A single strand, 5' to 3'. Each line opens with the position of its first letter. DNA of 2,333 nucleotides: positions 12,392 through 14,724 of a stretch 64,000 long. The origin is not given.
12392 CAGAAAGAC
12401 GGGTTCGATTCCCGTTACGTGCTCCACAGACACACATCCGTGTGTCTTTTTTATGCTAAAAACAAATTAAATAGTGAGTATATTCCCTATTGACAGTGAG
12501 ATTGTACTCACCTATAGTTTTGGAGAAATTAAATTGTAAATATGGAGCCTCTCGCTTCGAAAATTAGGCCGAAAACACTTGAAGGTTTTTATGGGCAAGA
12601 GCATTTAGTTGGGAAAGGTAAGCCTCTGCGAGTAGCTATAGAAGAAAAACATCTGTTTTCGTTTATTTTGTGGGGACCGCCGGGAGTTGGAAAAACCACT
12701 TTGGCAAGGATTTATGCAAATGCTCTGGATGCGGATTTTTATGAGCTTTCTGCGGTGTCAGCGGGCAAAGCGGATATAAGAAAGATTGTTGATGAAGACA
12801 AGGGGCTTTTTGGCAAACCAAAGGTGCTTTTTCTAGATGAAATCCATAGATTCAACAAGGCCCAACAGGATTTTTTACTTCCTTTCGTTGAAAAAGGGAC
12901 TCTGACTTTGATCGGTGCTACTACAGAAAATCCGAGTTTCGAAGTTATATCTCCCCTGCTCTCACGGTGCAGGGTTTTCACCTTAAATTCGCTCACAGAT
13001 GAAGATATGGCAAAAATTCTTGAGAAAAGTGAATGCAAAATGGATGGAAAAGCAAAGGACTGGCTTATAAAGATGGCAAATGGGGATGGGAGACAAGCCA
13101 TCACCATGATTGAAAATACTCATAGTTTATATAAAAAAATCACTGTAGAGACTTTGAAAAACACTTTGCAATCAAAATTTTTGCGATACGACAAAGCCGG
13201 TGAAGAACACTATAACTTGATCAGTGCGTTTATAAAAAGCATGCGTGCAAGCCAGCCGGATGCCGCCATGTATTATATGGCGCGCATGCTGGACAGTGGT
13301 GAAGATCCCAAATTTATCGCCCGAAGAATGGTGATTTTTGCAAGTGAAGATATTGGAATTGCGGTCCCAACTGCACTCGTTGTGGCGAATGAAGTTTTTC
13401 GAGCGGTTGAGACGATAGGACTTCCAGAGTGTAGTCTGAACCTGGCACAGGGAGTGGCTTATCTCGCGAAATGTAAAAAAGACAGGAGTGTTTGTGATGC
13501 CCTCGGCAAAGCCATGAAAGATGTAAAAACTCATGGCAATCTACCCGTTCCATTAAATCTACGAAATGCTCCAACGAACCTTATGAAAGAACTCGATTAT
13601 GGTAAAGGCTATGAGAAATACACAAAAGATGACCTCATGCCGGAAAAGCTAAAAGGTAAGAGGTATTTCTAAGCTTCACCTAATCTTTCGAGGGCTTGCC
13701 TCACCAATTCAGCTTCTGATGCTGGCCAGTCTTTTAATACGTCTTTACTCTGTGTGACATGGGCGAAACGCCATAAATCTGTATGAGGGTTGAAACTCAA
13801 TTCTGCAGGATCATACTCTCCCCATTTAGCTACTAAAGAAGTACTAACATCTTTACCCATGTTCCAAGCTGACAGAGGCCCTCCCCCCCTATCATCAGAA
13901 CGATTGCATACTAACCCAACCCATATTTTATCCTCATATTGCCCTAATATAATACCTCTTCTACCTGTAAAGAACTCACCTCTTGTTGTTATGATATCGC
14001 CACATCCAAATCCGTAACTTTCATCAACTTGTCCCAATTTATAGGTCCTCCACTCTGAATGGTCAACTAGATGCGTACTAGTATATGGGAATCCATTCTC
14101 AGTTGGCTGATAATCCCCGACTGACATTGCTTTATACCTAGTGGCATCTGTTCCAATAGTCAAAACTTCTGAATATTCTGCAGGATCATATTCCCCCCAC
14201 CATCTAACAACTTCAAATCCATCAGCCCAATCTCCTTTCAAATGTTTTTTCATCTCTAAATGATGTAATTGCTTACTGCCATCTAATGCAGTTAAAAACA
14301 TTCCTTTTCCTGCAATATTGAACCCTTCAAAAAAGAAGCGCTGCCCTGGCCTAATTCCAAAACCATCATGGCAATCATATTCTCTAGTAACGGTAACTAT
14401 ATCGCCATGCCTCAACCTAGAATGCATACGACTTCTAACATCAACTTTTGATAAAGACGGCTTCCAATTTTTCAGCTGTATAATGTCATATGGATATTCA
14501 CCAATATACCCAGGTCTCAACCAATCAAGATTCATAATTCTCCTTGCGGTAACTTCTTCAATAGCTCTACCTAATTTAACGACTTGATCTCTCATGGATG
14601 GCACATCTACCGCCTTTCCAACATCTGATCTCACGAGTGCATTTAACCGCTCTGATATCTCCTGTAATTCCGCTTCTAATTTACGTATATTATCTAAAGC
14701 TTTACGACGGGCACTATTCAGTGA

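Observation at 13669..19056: Orphan cassette: small Cys protein, 280-aa orphan, NrdG-type radical-SAM activase and a 1141-aa AAA+/coiled-coil protein; candidate undescribed system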

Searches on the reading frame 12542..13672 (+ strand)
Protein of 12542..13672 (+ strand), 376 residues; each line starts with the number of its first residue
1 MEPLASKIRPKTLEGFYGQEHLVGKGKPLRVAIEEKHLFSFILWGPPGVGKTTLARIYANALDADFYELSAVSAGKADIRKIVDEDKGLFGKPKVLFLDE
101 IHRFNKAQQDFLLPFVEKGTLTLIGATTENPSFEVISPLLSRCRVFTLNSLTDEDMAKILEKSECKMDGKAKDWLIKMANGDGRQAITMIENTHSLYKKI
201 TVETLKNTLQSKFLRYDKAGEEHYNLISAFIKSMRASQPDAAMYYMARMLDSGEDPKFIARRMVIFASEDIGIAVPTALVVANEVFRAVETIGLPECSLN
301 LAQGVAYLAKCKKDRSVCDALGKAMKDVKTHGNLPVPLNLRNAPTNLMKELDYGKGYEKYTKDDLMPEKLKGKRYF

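Call 3: search_protein_families(library=pfam, proteins=[window:12542-13672:+], max_evalue=0.1)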
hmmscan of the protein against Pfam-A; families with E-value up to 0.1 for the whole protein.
window:12542-13672:+ (376 aa): 25 families
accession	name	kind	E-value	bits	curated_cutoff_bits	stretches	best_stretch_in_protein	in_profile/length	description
PF12002.13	MgsA_C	-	7.3e-49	166.3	27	1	237-375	2-147/167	MgsA AAA+ ATPase C terminal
PF16193.11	AAA_assoc_2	-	3.9e-22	78.7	34.3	1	162-235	2-81/81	AAA C-terminal domain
PF00004.35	AAA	-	2.7e-17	63.9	21.2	1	42-146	2-126/131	ATPase family associated with various cellular activities (AAA)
PF05496.18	RuvB_N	-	2.1e-14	54.1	27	1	8-124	1-116/159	Holliday junction DNA helicase RuvB P-loop domain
PF07728.20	AAA_5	-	2.2e-08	34.7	22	1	41-129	2-103/139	AAA domain (dynein-related subfamily)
PF07724.20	AAA_2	-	4.7e-06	27.2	27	1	37-122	2-105/166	AAA domain (Cdc48 subfamily)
PF13401.12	AAA_22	-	2e-05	25.4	27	1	42-70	9-40/130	AAA domain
PF13191.12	AAA_16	-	2.6e-05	25.2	32.6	1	40-65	26-51/167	AAA ATPase domain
PF13173.12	AAA_14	-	3.2e-05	24.4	27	1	42-150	6-122/129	AAA domain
PF00158.32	Sigma54_activat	-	4.5e-05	23.6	20.2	1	94-130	95-131/168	Sigma-54 interaction domain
PF20720.3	nSTAND3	-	4.6e-05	23.6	27.2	1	42-100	21-73/155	Novel STAND NTPase 3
PF01078.27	Mg_chelatase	-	6.2e-05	22.9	20.3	1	28-59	14-43/207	Magnesium chelatase, subunit ChlI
PF13479.12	AAA_24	-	0.00085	19.7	27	1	41-104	5-76/195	AAA domain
PF07726.17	AAA_3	-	0.0026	18.1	27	0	42-129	3-99/131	ATPase family associated with various cellular activities (AAA)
PF25361.1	AAA_lid_RFC1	-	0.0037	17.1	34.9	1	155-204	7-56/59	RFC1-like, AAA+ ATPase lid domain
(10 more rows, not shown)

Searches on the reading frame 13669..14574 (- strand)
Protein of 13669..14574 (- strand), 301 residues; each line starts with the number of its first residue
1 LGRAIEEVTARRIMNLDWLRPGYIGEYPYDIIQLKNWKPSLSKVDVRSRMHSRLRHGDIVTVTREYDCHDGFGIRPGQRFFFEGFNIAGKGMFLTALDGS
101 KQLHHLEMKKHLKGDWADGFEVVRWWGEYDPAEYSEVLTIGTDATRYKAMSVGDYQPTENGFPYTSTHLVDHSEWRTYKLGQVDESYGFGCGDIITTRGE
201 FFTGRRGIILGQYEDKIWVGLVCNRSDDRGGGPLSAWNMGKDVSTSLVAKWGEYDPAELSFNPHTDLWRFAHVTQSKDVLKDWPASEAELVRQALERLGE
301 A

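Call 67: search_solved_structures(query=window:13669-14574:-, max_evalue=10)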
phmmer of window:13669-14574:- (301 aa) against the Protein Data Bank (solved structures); distinct sequences matched with E-value up to 10: 1.
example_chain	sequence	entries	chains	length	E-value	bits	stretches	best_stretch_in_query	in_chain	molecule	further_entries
3npp_A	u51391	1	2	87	0.73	11.8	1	69-126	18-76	Pfam DUF1093 family protein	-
